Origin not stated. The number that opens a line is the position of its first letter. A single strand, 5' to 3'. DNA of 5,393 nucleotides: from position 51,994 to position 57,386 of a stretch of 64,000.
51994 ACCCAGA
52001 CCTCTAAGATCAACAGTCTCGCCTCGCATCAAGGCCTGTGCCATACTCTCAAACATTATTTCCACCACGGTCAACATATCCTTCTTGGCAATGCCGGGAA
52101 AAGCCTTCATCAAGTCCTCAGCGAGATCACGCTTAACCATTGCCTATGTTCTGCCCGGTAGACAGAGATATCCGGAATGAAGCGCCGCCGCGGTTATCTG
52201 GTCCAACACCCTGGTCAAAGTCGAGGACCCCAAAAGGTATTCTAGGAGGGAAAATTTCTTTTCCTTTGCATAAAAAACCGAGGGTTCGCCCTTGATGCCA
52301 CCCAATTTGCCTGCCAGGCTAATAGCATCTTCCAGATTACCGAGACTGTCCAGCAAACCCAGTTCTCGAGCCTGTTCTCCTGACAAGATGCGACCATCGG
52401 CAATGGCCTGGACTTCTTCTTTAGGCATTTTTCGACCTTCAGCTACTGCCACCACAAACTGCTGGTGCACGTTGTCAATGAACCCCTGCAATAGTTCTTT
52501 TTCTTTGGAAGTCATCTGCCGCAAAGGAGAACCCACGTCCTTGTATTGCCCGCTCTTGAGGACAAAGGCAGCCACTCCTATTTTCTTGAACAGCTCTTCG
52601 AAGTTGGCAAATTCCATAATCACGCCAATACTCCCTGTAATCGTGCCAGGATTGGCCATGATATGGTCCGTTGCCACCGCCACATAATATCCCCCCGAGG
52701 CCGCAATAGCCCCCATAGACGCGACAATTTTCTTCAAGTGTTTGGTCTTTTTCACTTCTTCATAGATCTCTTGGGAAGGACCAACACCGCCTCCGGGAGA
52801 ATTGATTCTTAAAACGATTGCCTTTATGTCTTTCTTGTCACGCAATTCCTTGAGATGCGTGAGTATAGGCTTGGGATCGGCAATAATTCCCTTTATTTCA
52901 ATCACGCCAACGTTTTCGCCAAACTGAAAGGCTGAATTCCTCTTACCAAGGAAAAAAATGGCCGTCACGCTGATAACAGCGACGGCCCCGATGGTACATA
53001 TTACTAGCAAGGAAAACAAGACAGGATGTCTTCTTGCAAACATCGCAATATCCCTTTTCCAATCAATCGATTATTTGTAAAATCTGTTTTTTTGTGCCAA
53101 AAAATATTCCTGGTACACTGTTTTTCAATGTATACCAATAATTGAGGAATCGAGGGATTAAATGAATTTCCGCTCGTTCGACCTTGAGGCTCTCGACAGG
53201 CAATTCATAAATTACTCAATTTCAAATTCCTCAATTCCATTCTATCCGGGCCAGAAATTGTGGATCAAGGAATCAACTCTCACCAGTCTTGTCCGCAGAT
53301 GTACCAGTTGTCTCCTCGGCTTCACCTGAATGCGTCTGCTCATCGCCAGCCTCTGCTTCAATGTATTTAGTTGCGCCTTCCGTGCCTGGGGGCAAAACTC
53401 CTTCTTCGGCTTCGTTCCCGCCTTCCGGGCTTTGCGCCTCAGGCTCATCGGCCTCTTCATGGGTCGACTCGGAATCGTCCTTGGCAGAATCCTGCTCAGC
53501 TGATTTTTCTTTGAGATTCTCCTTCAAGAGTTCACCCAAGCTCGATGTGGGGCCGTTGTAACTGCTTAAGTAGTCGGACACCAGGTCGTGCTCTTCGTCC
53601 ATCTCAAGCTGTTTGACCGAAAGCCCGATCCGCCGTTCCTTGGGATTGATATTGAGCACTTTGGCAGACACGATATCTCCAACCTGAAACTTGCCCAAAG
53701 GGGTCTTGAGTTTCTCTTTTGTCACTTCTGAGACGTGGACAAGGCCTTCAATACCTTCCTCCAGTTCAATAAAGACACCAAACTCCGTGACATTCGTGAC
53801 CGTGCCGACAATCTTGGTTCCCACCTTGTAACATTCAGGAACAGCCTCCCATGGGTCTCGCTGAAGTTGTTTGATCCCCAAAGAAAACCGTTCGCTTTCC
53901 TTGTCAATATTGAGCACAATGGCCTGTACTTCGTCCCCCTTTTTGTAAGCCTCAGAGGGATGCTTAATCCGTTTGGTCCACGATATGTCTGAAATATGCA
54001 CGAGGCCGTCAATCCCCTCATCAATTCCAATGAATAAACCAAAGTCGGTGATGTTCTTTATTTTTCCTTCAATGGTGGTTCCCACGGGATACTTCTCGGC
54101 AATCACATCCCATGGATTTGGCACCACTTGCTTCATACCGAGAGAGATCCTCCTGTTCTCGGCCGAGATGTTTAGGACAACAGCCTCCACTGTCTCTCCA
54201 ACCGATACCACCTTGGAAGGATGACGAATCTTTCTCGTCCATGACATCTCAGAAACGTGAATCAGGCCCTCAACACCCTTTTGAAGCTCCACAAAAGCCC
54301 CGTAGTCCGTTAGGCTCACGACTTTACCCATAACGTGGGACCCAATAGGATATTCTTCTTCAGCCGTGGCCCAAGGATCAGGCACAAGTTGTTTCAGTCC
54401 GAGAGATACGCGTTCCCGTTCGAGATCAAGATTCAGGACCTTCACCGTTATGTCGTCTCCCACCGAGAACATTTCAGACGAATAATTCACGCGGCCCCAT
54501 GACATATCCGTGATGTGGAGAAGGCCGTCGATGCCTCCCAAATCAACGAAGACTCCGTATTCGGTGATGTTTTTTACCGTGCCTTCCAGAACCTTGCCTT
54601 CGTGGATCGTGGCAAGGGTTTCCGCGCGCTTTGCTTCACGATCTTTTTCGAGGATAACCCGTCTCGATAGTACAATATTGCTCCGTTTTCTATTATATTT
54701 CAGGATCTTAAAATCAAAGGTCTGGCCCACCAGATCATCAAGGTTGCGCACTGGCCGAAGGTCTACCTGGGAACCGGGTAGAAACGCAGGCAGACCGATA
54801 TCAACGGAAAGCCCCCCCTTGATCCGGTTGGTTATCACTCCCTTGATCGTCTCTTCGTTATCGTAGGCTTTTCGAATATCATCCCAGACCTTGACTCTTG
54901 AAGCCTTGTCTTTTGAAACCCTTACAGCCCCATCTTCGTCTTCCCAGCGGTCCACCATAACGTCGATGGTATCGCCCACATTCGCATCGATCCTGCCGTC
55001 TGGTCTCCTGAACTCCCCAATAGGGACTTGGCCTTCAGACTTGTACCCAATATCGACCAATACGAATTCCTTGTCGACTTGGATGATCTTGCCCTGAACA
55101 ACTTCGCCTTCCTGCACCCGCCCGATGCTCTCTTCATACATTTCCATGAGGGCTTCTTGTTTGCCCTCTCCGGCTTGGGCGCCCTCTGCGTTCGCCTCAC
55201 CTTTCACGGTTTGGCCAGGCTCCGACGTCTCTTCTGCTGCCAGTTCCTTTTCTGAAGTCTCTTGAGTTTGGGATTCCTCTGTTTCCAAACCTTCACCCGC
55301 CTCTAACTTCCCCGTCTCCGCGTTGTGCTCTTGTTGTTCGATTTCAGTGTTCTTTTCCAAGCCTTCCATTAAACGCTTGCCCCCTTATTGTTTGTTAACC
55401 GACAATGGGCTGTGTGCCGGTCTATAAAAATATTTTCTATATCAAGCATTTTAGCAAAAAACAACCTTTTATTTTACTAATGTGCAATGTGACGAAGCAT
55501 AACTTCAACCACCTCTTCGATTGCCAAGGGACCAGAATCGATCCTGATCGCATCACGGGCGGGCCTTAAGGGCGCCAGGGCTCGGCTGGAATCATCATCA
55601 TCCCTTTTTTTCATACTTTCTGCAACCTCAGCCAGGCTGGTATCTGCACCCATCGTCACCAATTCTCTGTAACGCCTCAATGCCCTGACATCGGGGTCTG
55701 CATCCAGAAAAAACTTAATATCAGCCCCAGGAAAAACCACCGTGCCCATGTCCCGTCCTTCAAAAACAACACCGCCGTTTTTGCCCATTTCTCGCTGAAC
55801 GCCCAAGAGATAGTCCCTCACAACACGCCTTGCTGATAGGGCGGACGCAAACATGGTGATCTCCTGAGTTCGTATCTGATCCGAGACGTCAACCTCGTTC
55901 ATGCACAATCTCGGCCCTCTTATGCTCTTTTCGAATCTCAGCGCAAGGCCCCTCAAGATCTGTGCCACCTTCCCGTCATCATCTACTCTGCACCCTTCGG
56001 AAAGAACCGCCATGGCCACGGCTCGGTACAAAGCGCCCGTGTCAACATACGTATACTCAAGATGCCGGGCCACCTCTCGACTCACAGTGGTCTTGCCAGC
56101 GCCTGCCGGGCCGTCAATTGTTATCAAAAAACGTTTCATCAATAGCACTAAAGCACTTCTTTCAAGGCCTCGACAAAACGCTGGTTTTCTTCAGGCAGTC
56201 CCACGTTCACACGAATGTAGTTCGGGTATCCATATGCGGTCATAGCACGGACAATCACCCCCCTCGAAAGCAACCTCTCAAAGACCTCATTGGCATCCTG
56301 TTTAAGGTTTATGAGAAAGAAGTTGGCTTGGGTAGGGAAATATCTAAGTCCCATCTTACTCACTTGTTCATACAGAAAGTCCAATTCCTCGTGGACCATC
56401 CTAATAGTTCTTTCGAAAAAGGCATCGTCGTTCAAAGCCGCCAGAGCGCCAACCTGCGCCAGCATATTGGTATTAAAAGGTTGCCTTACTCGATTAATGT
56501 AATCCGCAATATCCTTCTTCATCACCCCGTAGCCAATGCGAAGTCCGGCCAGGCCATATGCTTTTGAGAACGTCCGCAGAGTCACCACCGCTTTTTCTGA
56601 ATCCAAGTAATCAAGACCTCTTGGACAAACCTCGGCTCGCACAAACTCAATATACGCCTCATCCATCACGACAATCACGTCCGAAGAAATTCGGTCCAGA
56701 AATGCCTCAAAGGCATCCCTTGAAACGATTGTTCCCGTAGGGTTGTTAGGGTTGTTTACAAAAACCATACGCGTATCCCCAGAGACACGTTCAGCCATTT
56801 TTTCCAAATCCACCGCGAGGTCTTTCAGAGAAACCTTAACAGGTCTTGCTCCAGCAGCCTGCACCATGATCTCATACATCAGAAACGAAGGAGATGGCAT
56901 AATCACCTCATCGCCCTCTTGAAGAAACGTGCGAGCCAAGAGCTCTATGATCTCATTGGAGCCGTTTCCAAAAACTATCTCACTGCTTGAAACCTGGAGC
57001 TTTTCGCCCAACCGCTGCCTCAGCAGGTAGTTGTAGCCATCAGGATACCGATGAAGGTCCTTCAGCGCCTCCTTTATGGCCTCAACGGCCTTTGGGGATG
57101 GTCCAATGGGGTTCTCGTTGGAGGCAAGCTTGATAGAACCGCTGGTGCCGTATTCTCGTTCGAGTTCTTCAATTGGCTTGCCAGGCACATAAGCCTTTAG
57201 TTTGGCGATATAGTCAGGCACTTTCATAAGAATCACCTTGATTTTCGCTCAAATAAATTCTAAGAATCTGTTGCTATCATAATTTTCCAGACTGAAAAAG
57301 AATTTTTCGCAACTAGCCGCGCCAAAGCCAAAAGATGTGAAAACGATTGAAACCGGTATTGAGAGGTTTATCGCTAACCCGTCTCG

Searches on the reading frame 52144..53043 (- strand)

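Call 77: search_protein_families(library=pfam, proteins=[window:52144-53043:-], max_evalue=0.00001)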
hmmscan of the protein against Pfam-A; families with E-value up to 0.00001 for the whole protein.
window:52144-53043:- (299 aa): 3 families
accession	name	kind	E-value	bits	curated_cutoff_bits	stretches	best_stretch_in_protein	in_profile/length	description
PF01343.23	Peptidase_S49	-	5.1e-52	176.4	24.9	1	100-247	3-150/154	Peptidase family S49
PF25145.1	NfeD1b_N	-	9.1e-09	35.6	40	1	70-144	28-100/189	NfeD1b, N-terminal domain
PF00574.28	CLP_protease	-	1.5e-07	31.9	20.2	0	60-126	33-97/182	Clp protease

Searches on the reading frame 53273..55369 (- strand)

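Call 77: search_protein_families(library=pfam, proteins=[window:53273-55369:-], max_evalue=0.00001)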
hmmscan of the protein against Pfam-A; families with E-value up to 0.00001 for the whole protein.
window:53273-55369:- (698 aa): 5 families
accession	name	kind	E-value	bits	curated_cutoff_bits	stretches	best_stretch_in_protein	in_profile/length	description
PF00575.29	S1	-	2e-95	313.7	22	6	341-413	3-74/74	S1 RNA binding domain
PF23459.1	S1_RRP5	-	1.6e-32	112.3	27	2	517-585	4-72/72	RRP5 S1 domain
PF21710.3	Spt6_S1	-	4.1e-22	78.7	27.5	0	350-410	24-84/91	Spt6, S1/OB domain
PF13509.12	S1_2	-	1.2e-07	32.2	21.8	0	429-462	1-34/61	S1 domain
PF17092.11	PCB_OB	-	1.6e-06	29.3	27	0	341-394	30-93/111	Penicillin-binding protein OB-like domain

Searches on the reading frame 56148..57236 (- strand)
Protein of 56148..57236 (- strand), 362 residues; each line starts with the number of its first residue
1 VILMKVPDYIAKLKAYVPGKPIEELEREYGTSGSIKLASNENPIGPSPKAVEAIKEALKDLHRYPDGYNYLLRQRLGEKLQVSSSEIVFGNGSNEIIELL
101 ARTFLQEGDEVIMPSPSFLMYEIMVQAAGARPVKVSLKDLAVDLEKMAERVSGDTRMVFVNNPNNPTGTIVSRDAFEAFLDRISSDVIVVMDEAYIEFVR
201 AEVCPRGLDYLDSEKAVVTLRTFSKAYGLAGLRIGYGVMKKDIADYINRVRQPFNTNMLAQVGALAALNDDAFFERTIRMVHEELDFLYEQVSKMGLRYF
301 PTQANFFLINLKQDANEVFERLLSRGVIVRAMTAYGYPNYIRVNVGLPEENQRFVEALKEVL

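Call 77: search_protein_families(library=pfam, proteins=[window:56148-57236:-], max_evalue=0.00001)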
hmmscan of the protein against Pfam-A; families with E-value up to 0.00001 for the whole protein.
window:56148-57236:- (362 aa): 1 family
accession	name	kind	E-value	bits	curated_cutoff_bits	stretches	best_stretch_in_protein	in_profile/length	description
PF00155.27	Aminotran_1_2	-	7.9e-66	223.1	19.7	1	35-358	4-361/361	Aminotransferase class I and II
